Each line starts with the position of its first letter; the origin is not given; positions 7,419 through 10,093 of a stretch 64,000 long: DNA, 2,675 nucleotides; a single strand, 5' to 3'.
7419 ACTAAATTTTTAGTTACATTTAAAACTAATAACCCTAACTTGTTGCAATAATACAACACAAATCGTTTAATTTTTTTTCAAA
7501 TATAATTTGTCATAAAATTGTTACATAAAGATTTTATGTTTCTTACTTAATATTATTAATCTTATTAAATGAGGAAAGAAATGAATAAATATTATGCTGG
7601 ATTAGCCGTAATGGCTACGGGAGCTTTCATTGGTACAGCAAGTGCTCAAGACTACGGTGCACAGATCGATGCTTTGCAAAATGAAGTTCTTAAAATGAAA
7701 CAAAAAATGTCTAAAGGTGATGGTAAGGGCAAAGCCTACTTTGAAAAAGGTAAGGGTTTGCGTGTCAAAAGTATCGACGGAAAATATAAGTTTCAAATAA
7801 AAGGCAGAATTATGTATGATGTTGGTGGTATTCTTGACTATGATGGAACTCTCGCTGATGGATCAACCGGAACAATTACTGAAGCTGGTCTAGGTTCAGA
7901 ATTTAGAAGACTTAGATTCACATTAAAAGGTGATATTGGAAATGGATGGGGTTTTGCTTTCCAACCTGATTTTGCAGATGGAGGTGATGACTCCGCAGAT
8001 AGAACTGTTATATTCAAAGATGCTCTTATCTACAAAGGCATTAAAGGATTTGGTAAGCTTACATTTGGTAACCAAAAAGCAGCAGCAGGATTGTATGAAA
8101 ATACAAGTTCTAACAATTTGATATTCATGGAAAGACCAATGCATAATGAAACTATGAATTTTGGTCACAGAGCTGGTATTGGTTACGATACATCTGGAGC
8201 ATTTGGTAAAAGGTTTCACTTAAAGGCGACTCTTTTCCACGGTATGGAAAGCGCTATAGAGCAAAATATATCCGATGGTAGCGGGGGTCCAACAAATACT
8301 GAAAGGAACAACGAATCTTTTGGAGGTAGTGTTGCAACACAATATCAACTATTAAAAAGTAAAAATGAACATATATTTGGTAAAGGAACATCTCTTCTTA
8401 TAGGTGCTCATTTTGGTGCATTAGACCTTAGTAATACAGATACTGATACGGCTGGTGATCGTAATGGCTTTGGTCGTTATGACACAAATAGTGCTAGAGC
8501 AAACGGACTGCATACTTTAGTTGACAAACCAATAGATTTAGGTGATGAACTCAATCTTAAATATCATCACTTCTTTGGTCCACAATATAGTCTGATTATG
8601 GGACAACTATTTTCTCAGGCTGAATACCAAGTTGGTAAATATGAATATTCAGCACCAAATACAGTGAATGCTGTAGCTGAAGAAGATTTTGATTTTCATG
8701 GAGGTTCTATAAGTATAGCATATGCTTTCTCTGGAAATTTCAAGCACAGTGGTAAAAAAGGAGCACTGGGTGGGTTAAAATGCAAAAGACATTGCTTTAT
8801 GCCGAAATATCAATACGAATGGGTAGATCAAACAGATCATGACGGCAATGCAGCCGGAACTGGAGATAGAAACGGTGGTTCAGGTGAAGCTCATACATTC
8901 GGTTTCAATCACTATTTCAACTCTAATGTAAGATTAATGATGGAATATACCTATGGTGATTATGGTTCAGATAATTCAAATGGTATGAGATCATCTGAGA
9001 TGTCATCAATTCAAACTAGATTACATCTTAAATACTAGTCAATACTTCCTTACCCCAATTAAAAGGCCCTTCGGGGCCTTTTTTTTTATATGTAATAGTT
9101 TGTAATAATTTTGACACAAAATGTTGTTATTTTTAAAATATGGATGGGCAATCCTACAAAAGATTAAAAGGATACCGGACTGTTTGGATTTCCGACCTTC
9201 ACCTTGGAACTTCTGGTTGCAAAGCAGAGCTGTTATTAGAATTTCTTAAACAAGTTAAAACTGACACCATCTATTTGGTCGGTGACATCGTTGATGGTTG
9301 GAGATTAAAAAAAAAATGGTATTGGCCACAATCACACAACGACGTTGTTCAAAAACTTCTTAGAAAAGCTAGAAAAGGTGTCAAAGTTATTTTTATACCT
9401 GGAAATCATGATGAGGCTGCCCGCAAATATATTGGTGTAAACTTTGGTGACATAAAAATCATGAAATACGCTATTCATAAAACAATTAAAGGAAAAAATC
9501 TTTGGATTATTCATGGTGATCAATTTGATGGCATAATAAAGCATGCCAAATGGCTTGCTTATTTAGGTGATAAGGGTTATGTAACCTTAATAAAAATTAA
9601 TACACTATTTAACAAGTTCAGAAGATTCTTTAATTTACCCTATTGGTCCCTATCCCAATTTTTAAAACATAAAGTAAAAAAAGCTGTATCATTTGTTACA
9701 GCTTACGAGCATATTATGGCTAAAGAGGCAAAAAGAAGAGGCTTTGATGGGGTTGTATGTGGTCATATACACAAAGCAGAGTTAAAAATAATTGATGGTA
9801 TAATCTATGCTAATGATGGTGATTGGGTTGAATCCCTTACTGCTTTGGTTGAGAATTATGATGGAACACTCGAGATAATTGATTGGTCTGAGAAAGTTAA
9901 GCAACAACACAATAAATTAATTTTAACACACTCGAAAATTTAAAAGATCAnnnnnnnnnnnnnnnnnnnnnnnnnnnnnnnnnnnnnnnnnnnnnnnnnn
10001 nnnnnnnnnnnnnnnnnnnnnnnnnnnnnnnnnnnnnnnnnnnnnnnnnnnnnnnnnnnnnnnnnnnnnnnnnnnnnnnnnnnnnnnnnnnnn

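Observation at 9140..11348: Lipid-remodelling pair PlcP + glycosyltransferase, with the glycosyltransferase fused in-frame to a full DgkA diacylglycerol kinase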

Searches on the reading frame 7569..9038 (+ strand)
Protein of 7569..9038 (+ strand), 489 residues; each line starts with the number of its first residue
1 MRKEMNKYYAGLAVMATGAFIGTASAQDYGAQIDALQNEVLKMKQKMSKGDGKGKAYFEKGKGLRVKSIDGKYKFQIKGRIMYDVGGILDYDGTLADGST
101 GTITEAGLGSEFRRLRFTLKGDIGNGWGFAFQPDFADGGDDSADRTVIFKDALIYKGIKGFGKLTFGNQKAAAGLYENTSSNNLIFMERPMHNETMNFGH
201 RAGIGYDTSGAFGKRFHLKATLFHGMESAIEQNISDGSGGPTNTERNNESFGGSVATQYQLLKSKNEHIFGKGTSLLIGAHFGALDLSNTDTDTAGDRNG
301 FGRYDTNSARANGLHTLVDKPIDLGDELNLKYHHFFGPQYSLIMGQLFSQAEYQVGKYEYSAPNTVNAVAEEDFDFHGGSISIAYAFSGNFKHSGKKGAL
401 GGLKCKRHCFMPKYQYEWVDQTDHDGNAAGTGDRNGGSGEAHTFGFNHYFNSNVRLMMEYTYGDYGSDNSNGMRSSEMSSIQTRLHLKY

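Call 3: search_protein_families(library=pfam, proteins=[window:7569-9038:+], max_evalue=0.01)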
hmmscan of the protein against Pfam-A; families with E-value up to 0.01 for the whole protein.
window:7569-9038:+ (489 aa): 1 family
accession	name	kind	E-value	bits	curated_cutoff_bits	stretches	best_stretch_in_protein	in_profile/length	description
PF07396.17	Porin_O_P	-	2.7e-29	103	20.9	1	75-487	1-368/370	Phosphate-selective porin O and P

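Call 4: search_protein_families(library=ncbifam, proteins=[window:7569-9038:+], max_evalue=0.01)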
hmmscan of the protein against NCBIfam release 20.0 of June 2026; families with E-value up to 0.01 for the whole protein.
window:7569-9038:+ (489 aa): 0 families

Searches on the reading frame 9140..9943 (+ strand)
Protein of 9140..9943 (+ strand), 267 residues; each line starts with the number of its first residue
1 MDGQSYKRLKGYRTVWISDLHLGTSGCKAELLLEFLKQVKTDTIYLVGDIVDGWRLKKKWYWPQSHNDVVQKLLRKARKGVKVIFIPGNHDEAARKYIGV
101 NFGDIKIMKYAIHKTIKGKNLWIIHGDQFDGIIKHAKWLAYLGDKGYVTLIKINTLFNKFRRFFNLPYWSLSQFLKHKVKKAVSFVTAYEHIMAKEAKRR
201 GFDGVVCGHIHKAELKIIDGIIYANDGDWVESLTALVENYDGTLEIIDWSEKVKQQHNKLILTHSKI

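Call 3: search_protein_families(library=pfam, proteins=[window:9140-9943:+], max_evalue=0.01)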
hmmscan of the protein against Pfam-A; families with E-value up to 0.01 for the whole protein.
window:9140-9943:+ (267 aa): 2 families
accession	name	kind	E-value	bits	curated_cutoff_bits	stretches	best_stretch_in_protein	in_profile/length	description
PF00149.33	Metallophos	-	8.1e-15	56.2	21.5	1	13-212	2-190/191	Calcineurin-like phosphoesterase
PF12850.12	Metallophos_2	-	3.3e-11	43.9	27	2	15-128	4-91/154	Calcineurin-like phosphoesterase superfamily domain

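Call 4: search_protein_families(library=ncbifam, proteins=[window:9140-9943:+], max_evalue=0.01)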
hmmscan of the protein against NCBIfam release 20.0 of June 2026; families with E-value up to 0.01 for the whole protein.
window:9140-9943:+ (267 aa): 10 families
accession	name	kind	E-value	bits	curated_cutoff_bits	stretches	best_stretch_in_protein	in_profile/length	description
NF003743.0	PRK05340.1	equivalog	1.1e-10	41.1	134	1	13-215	3-202/242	UDP-2,3-diacylglucosamine diphosphatase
NF003118.0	PRK04036.1-3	equivalog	4.2e-09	35.9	445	1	6-141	220-378/481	DNA-directed DNA polymerase II small subunit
TIGR01854.1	lipid_A_lpxH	equivalog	2.2e-08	33.7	190.35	1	14-216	1-200/231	UDP-2,3-diacylglucosamine diphosphatase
TIGR00040.1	yfcE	subfamily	8.8e-07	29.1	56.25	1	15-130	4-90/158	YfcE family phosphodiesterase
TIGR04123.1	P_estr_lig_assc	hypoth_equivalog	1.2e-05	24.9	150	1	32-98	56-116/207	ligase-associated DNA damage response endonuclease PdeM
NF006988.0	PRK09453.1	equivalog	3.1e-05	23.9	117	0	15-130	4-109/183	phosphodiesterase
TIGR03729.1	acc_ester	subfamily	4.2e-05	23.1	148.25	1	17-93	5-74/239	putative phosphoesterase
NF003120.0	PRK04036.1-5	equivalog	0.00097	17.7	671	0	13-92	287-386/547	DNA-directed DNA polymerase II small subunit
TIGR00619.1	sbcd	subfamily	0.0029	17.4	77.65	1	31-95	30-90/252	exonuclease subunit SbcD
NF053861.1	DS8_antiphage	equivalog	0.0069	14.1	790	1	35-92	28-85/994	anti-phage protein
